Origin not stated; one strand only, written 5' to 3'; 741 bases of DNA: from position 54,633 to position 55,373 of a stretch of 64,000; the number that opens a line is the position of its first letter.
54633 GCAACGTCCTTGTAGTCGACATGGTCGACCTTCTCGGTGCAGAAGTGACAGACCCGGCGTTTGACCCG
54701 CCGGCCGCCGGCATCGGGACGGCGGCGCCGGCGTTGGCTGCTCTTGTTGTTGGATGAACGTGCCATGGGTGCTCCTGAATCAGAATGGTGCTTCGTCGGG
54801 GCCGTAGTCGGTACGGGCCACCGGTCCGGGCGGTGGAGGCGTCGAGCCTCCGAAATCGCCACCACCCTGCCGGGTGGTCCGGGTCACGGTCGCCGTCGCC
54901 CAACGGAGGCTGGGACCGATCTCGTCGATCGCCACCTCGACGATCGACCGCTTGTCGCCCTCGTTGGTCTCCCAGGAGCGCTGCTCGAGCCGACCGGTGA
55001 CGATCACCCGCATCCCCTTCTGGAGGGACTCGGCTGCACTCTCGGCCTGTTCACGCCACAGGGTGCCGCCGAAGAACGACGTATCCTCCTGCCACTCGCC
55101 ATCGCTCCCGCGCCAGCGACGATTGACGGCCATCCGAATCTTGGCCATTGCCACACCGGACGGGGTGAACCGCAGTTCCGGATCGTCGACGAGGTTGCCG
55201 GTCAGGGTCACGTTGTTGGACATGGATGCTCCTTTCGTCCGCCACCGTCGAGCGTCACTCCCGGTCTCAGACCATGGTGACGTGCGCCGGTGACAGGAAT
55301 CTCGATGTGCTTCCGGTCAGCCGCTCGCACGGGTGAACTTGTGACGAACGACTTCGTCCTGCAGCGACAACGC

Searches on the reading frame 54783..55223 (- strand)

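Call 74: search_protein_families(library=pfam, proteins=[window:54783-55223:-], max_evalue=0.001)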
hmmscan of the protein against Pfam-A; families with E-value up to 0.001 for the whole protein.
window:54783-55223:- (147 aa): 3 families
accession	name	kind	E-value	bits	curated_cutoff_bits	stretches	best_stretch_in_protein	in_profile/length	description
PF00436.31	SSB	-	3.8e-30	104.5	26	1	3-102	2-101/104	Single-strand binding protein family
PF22657.2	SSB_1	-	0.00021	21.8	27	0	3-32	1-30/91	Another single-strand binding protein family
PF01336.31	tRNA_anti-codon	-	0.0003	21.1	27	1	53-95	31-65/75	OB-fold nucleic acid binding domain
